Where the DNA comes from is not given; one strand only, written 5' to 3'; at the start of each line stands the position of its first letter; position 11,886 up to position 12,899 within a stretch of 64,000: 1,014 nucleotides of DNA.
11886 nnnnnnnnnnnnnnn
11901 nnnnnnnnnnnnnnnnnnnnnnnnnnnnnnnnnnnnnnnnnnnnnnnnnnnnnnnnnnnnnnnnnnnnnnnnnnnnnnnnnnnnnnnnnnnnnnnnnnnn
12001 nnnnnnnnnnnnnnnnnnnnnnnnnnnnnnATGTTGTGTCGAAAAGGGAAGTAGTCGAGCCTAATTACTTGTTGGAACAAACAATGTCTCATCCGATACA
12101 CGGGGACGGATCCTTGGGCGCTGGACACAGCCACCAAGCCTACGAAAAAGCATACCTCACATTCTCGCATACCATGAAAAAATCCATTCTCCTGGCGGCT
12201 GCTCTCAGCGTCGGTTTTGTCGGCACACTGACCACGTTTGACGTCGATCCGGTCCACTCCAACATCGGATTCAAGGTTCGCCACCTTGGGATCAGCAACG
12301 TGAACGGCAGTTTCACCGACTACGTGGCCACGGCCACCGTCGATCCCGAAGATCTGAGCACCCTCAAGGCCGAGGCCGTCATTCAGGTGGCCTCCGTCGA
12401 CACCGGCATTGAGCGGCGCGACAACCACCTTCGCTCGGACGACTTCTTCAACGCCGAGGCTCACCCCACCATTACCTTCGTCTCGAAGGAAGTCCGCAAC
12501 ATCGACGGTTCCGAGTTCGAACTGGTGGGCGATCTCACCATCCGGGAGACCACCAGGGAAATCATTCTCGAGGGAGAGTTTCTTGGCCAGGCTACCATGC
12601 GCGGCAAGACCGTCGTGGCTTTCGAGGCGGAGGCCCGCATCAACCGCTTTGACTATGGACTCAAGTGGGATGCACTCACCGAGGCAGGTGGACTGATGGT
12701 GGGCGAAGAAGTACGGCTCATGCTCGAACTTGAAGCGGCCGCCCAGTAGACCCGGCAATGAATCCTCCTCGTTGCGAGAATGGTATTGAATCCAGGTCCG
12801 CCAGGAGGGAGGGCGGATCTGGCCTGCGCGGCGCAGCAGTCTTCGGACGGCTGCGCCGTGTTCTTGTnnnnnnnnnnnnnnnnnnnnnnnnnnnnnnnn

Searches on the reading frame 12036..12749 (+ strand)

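Call 40: search_protein_families(library=pfam, proteins=[window:12036-12749:+], max_evalue=0.001)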
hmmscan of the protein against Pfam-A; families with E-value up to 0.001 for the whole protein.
window:12036-12749:+ (237 aa): 1 family
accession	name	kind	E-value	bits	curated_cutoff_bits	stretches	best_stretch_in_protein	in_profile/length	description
PF04264.18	YceI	-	1e-45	156.2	23.7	1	69-234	2-150/150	YceI-like domain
